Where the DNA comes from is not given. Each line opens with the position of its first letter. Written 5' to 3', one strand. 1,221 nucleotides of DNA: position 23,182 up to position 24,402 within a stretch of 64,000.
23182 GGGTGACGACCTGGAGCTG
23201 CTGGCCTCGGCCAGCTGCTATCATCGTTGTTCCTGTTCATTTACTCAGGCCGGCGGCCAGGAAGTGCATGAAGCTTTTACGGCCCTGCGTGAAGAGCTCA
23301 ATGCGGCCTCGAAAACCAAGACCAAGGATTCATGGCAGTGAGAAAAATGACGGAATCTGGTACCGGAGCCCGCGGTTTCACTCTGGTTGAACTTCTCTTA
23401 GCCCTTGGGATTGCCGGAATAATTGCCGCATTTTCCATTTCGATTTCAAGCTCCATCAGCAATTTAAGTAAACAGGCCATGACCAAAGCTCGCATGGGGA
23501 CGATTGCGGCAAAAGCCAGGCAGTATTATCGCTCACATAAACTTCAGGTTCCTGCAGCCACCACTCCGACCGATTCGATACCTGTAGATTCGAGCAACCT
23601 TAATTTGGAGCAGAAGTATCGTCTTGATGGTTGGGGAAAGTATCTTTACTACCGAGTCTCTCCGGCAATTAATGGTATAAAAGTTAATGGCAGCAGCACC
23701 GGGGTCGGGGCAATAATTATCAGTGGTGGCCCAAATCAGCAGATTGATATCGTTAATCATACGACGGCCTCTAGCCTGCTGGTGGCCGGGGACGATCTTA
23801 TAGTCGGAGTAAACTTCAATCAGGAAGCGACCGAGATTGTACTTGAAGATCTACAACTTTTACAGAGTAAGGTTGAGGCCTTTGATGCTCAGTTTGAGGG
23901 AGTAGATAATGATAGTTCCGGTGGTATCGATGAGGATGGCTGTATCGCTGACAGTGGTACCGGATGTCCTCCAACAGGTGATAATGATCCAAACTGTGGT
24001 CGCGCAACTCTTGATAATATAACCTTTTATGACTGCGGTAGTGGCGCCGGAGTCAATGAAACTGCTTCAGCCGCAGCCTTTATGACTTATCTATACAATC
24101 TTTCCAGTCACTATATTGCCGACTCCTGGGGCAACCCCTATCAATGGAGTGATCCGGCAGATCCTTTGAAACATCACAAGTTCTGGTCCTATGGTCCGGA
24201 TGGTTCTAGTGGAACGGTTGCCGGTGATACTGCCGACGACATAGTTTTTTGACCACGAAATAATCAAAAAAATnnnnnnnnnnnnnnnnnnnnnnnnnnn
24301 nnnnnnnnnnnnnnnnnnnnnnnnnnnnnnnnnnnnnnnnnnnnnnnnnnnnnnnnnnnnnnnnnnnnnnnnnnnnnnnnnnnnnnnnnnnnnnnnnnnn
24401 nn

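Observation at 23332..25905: Tandem paralogous giant pilin-like proteins, the second fused to a LamG lectin-like domain, preceded by a coupled lipoprotein and not adjacent to any pilus-assembly genes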

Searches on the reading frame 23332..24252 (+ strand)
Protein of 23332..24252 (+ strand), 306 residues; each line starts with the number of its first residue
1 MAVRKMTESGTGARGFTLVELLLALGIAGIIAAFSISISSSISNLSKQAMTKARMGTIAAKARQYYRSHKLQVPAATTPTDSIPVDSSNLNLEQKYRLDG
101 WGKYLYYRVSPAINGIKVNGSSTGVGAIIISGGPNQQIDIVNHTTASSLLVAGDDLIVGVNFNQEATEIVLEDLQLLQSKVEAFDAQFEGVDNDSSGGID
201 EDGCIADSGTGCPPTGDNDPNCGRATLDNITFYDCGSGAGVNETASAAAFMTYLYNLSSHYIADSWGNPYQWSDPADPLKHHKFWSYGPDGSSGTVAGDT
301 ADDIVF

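Call 3: search_protein_families(library=pfam, proteins=[window:23332-24252:+], max_evalue=1)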
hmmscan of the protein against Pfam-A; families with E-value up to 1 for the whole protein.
window:23332-24252:+ (306 aa): 2 families
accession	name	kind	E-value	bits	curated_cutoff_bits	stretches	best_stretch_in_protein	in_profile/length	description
PF08334.16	T2SSG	-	9.5e-06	26.1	21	1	258-297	62-100/108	Type II secretion system (T2SS), protein G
PF07963.17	N_methyl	-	2.5e-05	24.1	21.2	1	13-34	4-25/27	Prokaryotic N-terminal methylation motif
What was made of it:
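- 23368..23433 (+): Pilin1 class III signal peptide / N-methylation motif (..ARG|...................), with Glu5 present. Pfam N_methyl matches residues 13-34 (call 3).
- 24088..24246 (+): Pilin1 GspG-like lobe 2 (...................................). PF08334 T2SSG matches residues 258-297 (call 3).
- Pilin2 fails the N_methyl profile, and its T2SSG score is below the gathering score (call 3).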

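Call 4: search_protein_families(library=ncbifam, proteins=[window:23332-24252:+], max_evalue=1)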
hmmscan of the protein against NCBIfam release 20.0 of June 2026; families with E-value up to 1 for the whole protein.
window:23332-24252:+ (306 aa): 11 families
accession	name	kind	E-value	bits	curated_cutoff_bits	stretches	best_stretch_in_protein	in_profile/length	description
TIGR01710.1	typeII_sec_gspG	equivalog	2.7e-10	40.4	88.85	2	14-141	1-131/134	type II secretion system major pseudopilin GspG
TIGR02532.1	IV_pilin_GFxxxE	domain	1.5e-05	24.6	16.3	1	14-34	2-22/24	prepilin-type N-terminal cleavage/methylation domain-containing protein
NF041013.1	T4P_ComGE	equivalog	3.5e-05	23.8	49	1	14-70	4-60/83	competence type IV pilus minor pilin ComGE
NF041775.1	typeIV_PilA_Myxo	equivalog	0.00045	20.3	400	1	13-62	10-59/214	type IV pilin protein PilA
TIGR01708.2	typeII_sec_gspH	equivalog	0.0021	18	80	1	14-39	2-28/169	type II secretion system minor pseudopilin GspH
NF007862.0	PRK10574.1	equivalog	0.0036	17.5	138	1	13-53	4-42/145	prepilin peptidase-dependent pilin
TIGR01707.1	gspI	equivalog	0.0097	16.4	44.35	1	15-44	1-30/101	type II secretion system minor pseudopilin GspI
NF007848.0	PRK10557.1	equivalog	0.016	14.6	120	1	9-56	6-50/192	prepilin peptidase-dependent protein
NF040982.1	ComGD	equivalog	0.022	15.1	70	1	14-50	2-39/139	competence type IV pilus minor pilin ComGD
NF041002.1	pilin_ComGF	equivalog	0.033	14.4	80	1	14-48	2-36/139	competence type IV pilus minor pilin ComGF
TIGR02599.1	TIGR02599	subfamily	0.097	11.9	256.5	1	15-53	1-39/361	Verru_Chthon cassette protein C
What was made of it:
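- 23332..24252 (+): Pilin1: 306-aa canonical type IV prepilin/pseudopilin-like protein (alternative starts GTG 23338 and ATG 23347). PF07963 and PF08334 above gathering score, TIGR02532 above cut-off, and TIGR01710 GspG aligned over profile positions 1-131 of 134 but below cut-off (calls 3, 4).
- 23593..23802 (+): Pilin1 GspG-like lobe 1 (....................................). Within the TIGR01710 GspG alignment, residues 14-141 (call 4).
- On Type IV pilin / pseudopilin superfamily (class III signal peptide): There is no PF07963 or TIGR02532 hit at E<=1 (calls 3, 4).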

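Call 9: find_homologous_proteins(query=window:23332-24252:+)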
Query window:23332-24252:+ (306 aa): 45 proteins with E <= 0.001 among 6382 candidates.
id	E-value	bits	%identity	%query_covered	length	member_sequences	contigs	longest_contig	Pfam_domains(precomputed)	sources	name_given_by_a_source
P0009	3.8e-200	682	100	99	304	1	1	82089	PF08334.17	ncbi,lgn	-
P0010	1.2e-177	608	89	98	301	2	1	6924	PF07963.18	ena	-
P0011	7.3e-162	556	82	98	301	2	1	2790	PF07963.18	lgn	-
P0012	6.7e-144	497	76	95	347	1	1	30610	PF07963.18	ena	-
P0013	1.6e-141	489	73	99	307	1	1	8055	PF07963.18,PF08334.17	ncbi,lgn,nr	ncbi:MAG: type II secretion system protein GspG [Deltaproteobacteria bacterium]|nr:type II secretion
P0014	6.5e-138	477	74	98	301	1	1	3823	PF07963.18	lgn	-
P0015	1.6e-136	473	73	97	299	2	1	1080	PF07963.18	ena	-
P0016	1.4e-131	457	69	99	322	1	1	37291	PF07963.18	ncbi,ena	-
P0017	1.1e-117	411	64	98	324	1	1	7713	-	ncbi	-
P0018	4.5e-102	360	60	97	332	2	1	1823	-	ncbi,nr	ncbi:MAG: prepilin-type N-terminal cleavage/methylation domain-containing protein [Pseudomonadota ba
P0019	1.4e-94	335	54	98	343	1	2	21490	-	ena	-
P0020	1.9e-91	325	57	96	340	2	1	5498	PF07963.18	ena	-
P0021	3.6e-80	288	49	95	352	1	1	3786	PF07963.18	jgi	jgi:prepilin-type N-terminal cleavage/methylation domain-containing protein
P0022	2.7e-75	272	47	99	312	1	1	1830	PF07963.18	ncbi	-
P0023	3.5e-73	265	46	95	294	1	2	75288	PF07963.18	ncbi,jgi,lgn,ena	jgi:prepilin-type N-terminal cleavage/methylation domain-containing protein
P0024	3.9e-71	258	47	84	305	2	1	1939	PF07963.18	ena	-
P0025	7.6e-71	257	44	87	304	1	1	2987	PF07963.18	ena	-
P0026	6.2e-70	254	46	89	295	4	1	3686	PF07963.18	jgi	-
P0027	6.7e-67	244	45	95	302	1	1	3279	PF07963.18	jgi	-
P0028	7.5e-67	244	47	92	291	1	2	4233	PF07963.18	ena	-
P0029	1.0e-66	244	45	96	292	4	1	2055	PF07963.18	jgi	jgi:prepilin-type N-terminal cleavage/methylation domain-containing protein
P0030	3.3e-66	242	47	92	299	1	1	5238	PF08334.17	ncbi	ncbi:prepilin-type N-terminal cleavage/methylation domain-containing protein [Thermodesulfobacteriot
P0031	1.5e-65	240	43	85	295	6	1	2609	PF07963.18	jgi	jgi:prepilin-type N-terminal cleavage/methylation domain-containing protein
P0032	5.3e-65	238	46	95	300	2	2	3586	PF07963.18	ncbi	-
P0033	1.2e-64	237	44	93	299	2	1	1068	PF08334.17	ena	-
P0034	2.0e-64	236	46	98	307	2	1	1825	PF07963.18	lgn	-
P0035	5.8e-64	235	46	98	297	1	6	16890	PF07963.18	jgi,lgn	jgi:prepilin-type N-terminal cleavage/methylation domain-containing protein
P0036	5.1e-63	232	46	95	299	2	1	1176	PF07963.18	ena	-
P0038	3.5e-61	226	44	95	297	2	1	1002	PF07963.18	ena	-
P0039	4.3e-61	225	44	95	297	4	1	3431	PF07963.18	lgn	-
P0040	5.9e-61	225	42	96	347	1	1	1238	PF07963.18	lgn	-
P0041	7.8e-60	221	41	95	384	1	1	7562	PF07963.18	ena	-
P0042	7.9e-59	218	40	89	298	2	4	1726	PF07963.18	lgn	-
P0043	1.7e-58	217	45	92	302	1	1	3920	PF07963.18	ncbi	-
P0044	5.4e-58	215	43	95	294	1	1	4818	PF07963.18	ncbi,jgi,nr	ncbi:MAG: type II secretion system protein [Deltaproteobacteria bacterium]|nr:type II secretion syst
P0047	6.0e-53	199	59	57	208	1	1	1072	PF07963.18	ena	-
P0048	1.9e-52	197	41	98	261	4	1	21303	PF07963.18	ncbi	-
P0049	7.0e-41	159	41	92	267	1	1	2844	PF07963.18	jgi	-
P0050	5.6e-38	149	35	95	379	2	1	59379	PF07963.18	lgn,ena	-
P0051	6.5e-38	149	37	91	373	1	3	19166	PF07963.18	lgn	-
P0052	1.0e-36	145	35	95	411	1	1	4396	PF07963.18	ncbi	-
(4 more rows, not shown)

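Call 11: find_encoding_contigs(protein=P0023, flank=10000, max_places=2)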
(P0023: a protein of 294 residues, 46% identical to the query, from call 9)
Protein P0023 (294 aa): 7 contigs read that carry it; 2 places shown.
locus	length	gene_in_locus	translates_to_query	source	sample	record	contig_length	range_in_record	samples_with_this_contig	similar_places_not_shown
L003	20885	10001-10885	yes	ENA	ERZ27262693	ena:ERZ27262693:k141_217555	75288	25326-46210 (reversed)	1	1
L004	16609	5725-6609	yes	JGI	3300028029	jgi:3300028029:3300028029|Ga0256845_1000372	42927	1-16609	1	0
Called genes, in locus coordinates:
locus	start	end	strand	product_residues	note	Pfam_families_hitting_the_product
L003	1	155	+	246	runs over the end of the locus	PF07963:N_methyl (weak)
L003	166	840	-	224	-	-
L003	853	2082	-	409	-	PF28597:T2SSF_N, PF00482:T2SSF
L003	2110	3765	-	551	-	PF05157:MshEN, PF00437:T2SSE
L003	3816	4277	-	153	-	-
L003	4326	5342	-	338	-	PF07719:TPR_2 (weak), PF23914:TPR_CcmH_CycH (weak), PF14559:TPR_19, PF12895:ANAPC3 (weak), PF13431:TPR_17 (weak), PF25063:ARM_TT21_C (weak), PF00515:TPR_1 (weak), PF13181:TPR_8 (weak), +9 more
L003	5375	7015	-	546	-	PF07660:STN (weak), PF00263:Secretin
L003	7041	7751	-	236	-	-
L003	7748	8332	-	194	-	-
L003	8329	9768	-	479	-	-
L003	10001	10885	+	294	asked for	PF07963:N_methyl (weak)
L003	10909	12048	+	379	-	PF13191:AAA_16, PF07728:AAA_5 (faint), PF09848:SLFN-g3_helicase (weak), PF13245:AAA_19 (faint), PF13401:AAA_22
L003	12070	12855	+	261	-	PF00005:ABC_tran, PF13304:AAA_21 (weak)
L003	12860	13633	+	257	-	-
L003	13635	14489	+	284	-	-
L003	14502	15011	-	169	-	PF00072:Response_reg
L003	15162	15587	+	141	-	-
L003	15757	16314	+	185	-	PF00072:Response_reg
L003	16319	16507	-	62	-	-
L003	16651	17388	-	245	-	-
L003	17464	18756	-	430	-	PF06808:DctM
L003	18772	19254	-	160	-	PF04290:DctQ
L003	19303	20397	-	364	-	PF03480:DctP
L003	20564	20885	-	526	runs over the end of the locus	PF00501:AMP-binding, PF13193:AMP-binding_C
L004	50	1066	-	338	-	PF07719:TPR_2 (weak), PF23914:TPR_CcmH_CycH (weak), PF14559:TPR_19, PF12895:ANAPC3 (weak), PF13431:TPR_17 (weak), PF25063:ARM_TT21_C (weak), PF00515:TPR_1 (weak), PF13181:TPR_8 (weak), +9 more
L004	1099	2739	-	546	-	PF07660:STN (weak), PF00263:Secretin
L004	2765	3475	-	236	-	-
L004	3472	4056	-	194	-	-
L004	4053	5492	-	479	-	-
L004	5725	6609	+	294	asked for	PF07963:N_methyl (weak)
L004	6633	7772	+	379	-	PF13191:AAA_16, PF07728:AAA_5 (faint), PF09848:SLFN-g3_helicase (weak), PF13245:AAA_19 (faint), PF13401:AAA_22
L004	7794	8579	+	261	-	PF00005:ABC_tran, PF13304:AAA_21 (weak)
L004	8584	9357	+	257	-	-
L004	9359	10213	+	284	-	-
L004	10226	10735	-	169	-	PF00072:Response_reg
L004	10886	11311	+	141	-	-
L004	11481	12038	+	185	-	PF00072:Response_reg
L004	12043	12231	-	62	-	-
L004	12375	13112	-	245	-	-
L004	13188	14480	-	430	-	PF06808:DctM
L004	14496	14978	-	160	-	PF04290:DctQ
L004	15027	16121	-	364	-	PF03480:DctP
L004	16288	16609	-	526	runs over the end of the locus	PF00501:AMP-binding, PF13193:AMP-binding_C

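Call 12: find_encoding_contigs(protein=P0016, flank=10000, max_places=2)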
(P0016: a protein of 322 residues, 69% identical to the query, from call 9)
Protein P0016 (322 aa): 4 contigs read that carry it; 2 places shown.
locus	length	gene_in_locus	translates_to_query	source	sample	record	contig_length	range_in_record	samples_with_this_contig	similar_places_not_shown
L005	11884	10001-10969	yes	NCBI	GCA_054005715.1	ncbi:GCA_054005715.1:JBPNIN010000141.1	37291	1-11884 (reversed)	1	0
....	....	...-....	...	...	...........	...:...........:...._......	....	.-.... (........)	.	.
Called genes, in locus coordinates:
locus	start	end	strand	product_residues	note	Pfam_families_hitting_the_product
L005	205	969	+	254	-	PF01936:NYN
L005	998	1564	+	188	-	PF00117:GATase, PF07722:Peptidase_C26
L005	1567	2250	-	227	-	PF08901:DUF1847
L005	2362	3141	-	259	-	PF07264:EI24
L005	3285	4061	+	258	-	PF00378:ECH_1, PF16113:ECH_2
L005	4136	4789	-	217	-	PF11249:DUF3047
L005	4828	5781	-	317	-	PF00561:Abhydrolase_1, PF12146:Hydrolase_4, PF12697:Abhydrolase_6, PF06028:DUF915 (faint)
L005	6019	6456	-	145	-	PF27746:Small_heat_shock_put (weak), PF00011:HSP20, PF17886:ArsA_HSP20 (weak)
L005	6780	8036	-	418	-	-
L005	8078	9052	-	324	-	PF06180:CbiK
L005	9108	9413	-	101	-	-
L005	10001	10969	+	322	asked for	PF07963:N_methyl (weak)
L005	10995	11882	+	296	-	?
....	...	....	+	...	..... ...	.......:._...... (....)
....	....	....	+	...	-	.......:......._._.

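Call 13: find_encoding_contigs(protein=P0050, flank=10000, max_places=2)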
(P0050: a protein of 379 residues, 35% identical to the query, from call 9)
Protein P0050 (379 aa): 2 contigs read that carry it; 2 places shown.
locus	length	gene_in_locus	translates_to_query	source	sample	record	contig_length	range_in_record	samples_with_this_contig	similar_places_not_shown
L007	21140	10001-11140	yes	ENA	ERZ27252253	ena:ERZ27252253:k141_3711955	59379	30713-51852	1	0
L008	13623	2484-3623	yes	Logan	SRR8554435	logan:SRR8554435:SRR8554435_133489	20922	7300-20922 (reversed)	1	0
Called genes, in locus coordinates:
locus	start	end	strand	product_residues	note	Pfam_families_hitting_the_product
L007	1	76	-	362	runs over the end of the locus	PF02504:FA_synthesis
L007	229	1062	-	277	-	PF12911:OppC_N, PF00528:BPD_transp_1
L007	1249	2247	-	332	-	PF19300:BPD_transp_1_N, PF00528:BPD_transp_1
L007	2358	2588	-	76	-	PF05635:23S_rRNA_IVP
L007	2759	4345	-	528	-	PF00496:SBP_bac_5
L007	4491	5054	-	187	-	PF01871:AMMECR1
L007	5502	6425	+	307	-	PF01073:3Beta_HSD, PF01370:Epimerase, PF02719:Polysacc_synt_2, PF04321:RmlD_sub_bind, PF13460:NAD_binding_10, PF16363:GDP_Man_Dehyd, PF07993:NAD_binding_4 (weak)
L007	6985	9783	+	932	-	PF13360:PQQ_2, PF13570:Beta-prop_ACSF4, PF13620:CarboxypepD_reg, PF13620:CarboxypepD_reg, PF13715:CarbopepD_reg_2 (weak), PF17210:SdrD_B (weak), PF13620:CarboxypepD_reg, PF17210:SdrD_B (weak), +5 more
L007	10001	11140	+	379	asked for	PF07963:N_methyl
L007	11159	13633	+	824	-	PF13385:Laminin_G_3, PF07581:Glug (faint)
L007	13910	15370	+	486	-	-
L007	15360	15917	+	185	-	-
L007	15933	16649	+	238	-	-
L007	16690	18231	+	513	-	PF07660:STN, PF00263:Secretin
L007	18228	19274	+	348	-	PF23914:TPR_CcmH_CycH (faint), PF25062:ARM_TT21_N (faint), PF13431:TPR_17 (faint), PF00515:TPR_1 (weak), PF07719:TPR_2 (weak), PF13181:TPR_8 (weak), PF13432:TPR_16 (weak), PF14559:TPR_19, +6 more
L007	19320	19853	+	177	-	-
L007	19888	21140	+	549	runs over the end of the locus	PF05157:MshEN, PF00437:T2SSE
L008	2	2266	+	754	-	?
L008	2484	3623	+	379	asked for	PF07963:N_methyl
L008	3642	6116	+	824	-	PF13385:Laminin_G_3, PF07581:Glug (faint)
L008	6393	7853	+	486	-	-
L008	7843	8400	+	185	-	-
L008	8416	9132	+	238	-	-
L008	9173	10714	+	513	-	PF07660:STN, PF00263:Secretin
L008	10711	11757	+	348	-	PF23914:TPR_CcmH_CycH (faint), PF25062:ARM_TT21_N (faint), PF13431:TPR_17 (faint), PF00515:TPR_1 (weak), PF07719:TPR_2 (weak), PF13181:TPR_8 (weak), PF13432:TPR_16 (weak), PF14559:TPR_19, +6 more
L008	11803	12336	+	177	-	-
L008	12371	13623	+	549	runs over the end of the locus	PF05157:MshEN, PF00437:T2SSE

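Call 15: find_encoding_contigs(protein=P0009, flank=10000, max_places=2)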
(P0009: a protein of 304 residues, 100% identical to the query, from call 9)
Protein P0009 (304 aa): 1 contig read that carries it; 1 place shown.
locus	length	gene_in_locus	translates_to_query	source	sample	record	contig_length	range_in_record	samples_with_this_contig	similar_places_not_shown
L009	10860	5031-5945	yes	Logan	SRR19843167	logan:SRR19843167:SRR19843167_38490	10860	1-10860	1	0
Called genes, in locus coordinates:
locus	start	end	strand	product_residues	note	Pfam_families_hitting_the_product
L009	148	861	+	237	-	-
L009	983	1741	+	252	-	PF00730:HhH-GPD, PF00633:HHH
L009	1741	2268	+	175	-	PF01510:Amidase_2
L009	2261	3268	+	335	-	PF00933:Glyco_hydro_3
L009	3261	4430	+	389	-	PF07075:NamZ_N, PF20732:NamZ_C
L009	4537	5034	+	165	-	-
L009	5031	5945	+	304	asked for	PF08334:T2SSG (faint)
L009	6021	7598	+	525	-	PF13385:Laminin_G_3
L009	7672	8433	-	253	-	PF00037:Fer4 (weak), PF12837:Fer4_6 (weak), PF13237:Fer4_10 (weak), PF14697:Fer4_21 (weak), PF12838:Fer4_7 (weak), PF13187:Fer4_9 (weak), PF27217:AF_0155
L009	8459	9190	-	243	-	PF01966:HD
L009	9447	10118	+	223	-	PF00027:cNMP_binding, PF13545:HTH_Crp_2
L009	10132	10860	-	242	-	?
